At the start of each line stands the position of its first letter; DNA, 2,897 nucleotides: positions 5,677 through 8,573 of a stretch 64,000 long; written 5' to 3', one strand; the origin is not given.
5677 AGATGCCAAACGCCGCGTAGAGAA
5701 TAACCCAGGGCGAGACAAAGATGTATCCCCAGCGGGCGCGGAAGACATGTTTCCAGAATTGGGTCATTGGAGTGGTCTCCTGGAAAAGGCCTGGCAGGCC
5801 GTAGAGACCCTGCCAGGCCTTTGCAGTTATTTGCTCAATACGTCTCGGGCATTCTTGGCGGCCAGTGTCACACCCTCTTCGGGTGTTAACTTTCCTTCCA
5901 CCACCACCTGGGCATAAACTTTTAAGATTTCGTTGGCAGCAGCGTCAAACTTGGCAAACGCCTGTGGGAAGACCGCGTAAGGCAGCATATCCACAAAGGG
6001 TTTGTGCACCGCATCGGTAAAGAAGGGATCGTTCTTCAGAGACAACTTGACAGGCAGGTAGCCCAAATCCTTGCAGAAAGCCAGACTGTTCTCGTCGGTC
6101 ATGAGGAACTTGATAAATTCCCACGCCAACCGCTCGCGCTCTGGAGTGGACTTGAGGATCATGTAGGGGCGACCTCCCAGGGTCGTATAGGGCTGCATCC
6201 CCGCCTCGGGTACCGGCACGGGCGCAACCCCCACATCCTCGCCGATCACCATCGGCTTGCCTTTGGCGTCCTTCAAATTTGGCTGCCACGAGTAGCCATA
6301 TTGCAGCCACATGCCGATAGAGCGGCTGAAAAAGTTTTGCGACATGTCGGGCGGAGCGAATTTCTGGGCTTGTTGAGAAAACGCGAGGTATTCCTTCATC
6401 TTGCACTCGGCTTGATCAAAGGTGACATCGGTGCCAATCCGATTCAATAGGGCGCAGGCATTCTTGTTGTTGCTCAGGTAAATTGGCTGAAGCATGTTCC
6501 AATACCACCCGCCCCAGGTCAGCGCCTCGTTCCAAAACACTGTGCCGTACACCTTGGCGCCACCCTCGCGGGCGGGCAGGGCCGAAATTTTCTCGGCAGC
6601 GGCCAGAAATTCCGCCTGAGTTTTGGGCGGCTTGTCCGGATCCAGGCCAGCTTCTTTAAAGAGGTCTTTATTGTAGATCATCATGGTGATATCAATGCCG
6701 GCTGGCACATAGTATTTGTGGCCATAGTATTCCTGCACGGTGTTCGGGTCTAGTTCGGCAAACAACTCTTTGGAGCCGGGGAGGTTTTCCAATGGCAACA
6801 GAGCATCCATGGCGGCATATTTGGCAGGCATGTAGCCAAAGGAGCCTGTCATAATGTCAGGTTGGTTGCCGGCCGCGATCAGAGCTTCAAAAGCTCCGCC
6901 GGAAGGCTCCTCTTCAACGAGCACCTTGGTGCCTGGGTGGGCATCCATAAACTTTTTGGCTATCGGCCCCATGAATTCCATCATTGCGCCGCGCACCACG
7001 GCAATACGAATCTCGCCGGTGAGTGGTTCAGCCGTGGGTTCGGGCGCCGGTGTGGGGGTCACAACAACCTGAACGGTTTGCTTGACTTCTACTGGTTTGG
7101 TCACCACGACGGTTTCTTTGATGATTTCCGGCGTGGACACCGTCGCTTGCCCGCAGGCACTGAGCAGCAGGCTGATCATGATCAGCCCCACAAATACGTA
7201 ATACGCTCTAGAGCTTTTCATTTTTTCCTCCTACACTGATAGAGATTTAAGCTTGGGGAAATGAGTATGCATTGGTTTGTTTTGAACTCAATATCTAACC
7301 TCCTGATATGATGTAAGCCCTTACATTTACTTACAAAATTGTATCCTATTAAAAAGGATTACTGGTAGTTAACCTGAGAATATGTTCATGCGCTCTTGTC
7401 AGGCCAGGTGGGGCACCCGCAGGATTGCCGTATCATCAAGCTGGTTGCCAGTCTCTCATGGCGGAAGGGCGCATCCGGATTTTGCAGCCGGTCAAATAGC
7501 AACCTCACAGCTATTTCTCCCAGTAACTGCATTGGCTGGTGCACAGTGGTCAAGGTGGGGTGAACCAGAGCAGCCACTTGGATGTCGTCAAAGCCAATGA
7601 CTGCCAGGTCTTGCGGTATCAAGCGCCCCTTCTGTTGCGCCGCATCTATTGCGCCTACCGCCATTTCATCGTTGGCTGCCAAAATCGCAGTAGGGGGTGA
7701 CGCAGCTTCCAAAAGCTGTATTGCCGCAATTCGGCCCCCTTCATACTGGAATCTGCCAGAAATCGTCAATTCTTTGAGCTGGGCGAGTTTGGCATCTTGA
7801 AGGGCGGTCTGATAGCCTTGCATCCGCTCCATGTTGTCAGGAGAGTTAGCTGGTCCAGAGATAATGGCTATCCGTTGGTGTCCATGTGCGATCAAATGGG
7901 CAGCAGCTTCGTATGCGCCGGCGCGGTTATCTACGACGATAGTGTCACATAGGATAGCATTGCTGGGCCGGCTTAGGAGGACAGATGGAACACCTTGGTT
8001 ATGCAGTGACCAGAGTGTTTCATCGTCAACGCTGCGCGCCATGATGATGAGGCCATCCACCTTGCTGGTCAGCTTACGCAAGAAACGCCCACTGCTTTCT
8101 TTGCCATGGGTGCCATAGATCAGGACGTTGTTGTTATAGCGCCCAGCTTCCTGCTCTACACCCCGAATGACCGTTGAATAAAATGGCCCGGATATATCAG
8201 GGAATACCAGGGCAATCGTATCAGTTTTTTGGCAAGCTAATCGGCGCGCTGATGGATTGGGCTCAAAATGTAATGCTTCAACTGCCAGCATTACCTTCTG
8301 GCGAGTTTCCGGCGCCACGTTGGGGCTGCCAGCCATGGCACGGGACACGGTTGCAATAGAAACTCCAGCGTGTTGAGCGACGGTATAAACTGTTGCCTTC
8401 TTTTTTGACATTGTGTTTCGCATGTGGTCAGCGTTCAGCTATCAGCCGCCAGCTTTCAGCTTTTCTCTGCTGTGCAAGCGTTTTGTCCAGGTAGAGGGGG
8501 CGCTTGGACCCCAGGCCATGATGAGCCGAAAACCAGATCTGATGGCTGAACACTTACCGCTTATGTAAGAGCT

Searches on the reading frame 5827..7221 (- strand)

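Call 47: search_protein_families(library=pfam, proteins=[window:5827-7221:-], max_evalue=0.00001)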
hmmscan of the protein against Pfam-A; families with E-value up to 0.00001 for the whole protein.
window:5827-7221:- (464 aa): 2 families
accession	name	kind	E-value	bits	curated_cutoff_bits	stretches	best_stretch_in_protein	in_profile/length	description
PF01547.30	SBP_bac_1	-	1.3e-32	114.5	26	1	83-378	10-305/307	Bacterial extracellular solute-binding protein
PF13416.11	SBP_bac_8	-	3.1e-28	99.8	27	1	87-406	2-276/279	Bacterial extracellular solute-binding protein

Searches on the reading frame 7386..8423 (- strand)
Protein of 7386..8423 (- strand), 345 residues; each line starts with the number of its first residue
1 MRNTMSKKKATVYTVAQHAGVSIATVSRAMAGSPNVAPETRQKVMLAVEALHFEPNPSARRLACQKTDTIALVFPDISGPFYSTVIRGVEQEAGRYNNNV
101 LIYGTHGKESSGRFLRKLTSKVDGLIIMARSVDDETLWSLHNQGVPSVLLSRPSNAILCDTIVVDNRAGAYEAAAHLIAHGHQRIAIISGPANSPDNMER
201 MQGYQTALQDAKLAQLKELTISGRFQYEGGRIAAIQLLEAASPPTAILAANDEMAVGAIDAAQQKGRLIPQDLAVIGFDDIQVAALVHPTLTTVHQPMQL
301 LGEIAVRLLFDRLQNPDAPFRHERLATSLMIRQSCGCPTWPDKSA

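Call 47: search_protein_families(library=pfam, proteins=[window:7386-8423:-], max_evalue=0.00001)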
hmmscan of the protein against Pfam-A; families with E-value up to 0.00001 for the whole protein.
window:7386-8423:- (345 aa): 4 families
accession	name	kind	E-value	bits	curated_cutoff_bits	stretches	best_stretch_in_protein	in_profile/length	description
PF13377.12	Peripla_BP_3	-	1.2e-40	139.7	26.5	1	174-335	1-167/167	Periplasmic binding protein-like domain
PF00532.27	Peripla_BP_1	-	5.9e-29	101.9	22.2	1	67-309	1-257/281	Periplasmic binding proteins and sugar binding domain of LacI family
PF13407.12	Peripla_BP_4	-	8.3e-19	68.6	35.1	1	70-314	1-255/258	Periplasmic binding protein domain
PF00356.27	LacI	-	2.1e-13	50.3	27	1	12-56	2-46/46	Bacterial regulatory proteins, lacI family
